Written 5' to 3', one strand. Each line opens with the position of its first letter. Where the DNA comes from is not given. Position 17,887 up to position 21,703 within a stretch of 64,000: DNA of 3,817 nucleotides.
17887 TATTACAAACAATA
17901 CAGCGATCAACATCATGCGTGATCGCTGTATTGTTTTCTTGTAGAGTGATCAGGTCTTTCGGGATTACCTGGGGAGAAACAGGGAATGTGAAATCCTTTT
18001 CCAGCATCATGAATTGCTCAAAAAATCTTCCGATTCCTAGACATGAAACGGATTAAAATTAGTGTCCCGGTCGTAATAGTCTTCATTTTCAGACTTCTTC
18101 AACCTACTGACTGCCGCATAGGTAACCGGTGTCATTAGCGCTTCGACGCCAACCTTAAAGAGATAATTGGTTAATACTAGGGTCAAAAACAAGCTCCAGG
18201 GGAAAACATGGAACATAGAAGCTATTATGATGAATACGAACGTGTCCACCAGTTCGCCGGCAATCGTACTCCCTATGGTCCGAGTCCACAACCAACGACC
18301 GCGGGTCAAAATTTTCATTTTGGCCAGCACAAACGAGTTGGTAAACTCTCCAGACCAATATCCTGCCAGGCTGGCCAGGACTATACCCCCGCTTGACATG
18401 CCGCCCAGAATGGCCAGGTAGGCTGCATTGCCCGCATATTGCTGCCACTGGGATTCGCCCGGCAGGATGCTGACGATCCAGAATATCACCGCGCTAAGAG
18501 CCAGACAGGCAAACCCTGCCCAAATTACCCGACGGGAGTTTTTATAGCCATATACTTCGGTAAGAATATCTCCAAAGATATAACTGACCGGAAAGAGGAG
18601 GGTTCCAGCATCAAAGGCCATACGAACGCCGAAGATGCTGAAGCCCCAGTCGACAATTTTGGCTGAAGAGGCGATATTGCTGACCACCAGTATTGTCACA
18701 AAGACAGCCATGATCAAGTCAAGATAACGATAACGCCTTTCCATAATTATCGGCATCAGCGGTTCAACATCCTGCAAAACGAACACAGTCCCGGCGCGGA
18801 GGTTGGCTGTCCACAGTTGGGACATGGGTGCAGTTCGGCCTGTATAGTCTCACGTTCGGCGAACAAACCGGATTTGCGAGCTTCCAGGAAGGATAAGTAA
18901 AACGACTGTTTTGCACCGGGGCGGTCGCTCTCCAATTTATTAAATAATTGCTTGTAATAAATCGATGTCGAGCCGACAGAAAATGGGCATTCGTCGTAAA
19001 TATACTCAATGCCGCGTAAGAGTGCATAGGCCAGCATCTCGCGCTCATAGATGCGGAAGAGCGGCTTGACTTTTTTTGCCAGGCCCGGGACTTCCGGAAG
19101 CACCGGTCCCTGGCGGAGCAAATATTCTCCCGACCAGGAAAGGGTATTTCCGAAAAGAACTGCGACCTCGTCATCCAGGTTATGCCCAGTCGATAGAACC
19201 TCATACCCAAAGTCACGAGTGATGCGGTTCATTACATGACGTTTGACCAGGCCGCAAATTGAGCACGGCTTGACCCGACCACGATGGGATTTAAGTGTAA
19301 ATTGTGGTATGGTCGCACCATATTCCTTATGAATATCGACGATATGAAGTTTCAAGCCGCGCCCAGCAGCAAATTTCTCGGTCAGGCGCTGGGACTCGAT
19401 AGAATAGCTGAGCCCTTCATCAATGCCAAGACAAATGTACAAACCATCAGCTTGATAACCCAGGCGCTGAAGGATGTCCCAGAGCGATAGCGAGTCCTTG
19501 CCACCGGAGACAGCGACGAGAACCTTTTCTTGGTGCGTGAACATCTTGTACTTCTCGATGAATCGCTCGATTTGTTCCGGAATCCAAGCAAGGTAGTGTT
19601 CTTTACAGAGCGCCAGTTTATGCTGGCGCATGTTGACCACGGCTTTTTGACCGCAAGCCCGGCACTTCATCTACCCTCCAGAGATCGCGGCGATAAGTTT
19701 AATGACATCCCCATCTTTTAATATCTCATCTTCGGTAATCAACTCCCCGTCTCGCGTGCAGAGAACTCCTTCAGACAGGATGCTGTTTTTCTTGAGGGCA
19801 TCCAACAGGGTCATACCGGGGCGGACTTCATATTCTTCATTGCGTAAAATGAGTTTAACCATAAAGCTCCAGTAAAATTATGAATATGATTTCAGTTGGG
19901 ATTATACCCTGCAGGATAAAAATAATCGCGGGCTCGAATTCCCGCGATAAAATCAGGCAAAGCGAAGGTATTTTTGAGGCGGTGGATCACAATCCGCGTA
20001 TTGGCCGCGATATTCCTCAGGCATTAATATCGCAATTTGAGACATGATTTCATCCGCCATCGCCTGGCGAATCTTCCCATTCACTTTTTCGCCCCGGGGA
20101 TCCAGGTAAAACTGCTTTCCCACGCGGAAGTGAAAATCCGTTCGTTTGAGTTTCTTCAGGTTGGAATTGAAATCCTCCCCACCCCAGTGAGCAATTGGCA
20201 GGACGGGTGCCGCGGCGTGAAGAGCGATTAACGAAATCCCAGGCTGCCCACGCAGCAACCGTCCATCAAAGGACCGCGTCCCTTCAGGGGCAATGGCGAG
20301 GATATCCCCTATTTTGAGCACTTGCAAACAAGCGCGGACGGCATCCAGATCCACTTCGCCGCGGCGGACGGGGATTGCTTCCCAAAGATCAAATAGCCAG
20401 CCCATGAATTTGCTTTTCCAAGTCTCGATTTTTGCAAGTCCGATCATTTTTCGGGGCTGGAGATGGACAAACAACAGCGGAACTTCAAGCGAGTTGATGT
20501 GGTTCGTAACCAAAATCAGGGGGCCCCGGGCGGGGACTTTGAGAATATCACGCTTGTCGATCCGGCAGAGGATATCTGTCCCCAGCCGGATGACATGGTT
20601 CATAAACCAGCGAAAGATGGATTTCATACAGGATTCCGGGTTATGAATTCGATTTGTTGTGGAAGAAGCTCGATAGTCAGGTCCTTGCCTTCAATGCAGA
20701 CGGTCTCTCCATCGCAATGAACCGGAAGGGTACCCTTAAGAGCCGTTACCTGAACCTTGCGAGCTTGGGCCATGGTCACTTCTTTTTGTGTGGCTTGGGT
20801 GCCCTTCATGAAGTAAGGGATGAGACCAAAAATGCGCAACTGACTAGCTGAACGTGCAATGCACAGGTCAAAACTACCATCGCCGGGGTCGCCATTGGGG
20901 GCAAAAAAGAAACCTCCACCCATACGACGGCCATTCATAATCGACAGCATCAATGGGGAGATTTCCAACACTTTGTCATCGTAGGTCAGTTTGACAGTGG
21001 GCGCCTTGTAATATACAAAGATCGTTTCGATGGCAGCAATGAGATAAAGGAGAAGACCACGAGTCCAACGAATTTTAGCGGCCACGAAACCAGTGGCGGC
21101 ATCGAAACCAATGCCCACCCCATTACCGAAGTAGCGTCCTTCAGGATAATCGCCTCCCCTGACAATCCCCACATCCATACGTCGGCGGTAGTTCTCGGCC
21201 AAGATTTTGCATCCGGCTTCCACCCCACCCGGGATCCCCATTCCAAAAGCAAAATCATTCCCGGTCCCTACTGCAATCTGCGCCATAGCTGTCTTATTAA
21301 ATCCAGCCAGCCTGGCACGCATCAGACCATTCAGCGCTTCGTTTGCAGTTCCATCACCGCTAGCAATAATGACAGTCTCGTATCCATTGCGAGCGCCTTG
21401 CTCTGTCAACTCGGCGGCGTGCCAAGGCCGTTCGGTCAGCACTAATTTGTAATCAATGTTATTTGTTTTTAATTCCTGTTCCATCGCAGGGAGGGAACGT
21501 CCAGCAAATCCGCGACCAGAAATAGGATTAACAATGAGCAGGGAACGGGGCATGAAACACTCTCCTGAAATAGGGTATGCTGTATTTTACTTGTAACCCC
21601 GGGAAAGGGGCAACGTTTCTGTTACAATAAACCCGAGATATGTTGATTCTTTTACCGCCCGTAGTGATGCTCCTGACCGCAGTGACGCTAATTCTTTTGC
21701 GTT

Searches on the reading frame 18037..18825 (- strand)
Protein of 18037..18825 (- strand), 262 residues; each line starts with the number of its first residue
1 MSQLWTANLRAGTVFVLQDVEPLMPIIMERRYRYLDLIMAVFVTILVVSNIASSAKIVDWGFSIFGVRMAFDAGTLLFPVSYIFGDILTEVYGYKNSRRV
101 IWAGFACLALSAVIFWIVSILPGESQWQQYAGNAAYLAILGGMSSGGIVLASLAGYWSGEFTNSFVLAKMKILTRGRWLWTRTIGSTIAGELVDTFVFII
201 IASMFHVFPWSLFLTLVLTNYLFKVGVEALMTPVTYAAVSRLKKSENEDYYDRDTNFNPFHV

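Call 49: search_protein_families(library=pfam, proteins=[window:18037-18825:-], max_evalue=0.00001)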
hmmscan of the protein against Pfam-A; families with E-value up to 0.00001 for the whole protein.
window:18037-18825:- (262 aa): 1 family
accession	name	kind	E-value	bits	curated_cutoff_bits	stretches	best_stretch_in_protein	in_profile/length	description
PF02592.20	Vut_1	-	5.8e-48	163.5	27.2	1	72-237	1-151/152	Putative vitamin uptake transporter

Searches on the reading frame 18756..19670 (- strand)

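Call 49: search_protein_families(library=pfam, proteins=[window:18756-19670:-], max_evalue=0.00001)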
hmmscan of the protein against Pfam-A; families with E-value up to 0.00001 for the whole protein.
window:18756-19670:- (304 aa): 2 families
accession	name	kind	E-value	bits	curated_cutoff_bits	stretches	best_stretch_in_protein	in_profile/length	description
PF22082.2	TtuA_LIM_N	-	3.9e-10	40.1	27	1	2-27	1-26/26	2-thiouridine synthetase TtuA, N-terminal LIM domain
PF01171.26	ATP_bind_3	-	1.5e-08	35.1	27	1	49-227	1-167/182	PP-loop family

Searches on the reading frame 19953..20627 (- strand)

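Call 49: search_protein_families(library=pfam, proteins=[window:19953-20627:-], max_evalue=0.00001)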
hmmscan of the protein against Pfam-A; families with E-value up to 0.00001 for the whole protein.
window:19953-20627:- (224 aa): 1 family
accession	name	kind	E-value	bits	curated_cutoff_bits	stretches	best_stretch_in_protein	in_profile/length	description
PF01553.26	Acyltransferase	-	5.7e-19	68.7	23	1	24-147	3-131/132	Acyltransferase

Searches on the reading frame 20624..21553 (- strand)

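Call 49: search_protein_families(library=pfam, proteins=[window:20624-21553:-], max_evalue=0.00001)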
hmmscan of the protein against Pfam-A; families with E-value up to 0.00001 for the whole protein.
window:20624-21553:- (309 aa): 2 families
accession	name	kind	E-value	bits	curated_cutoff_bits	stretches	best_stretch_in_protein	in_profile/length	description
PF00781.29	DAGK_cat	-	1.9e-26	92.6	23.6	1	4-129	2-123/125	Diacylglycerol kinase catalytic domain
PF19279.4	YegS_C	-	5.3e-23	82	27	1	146-303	3-156/158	YegS C-terminal NAD kinase beta sandwich-like domain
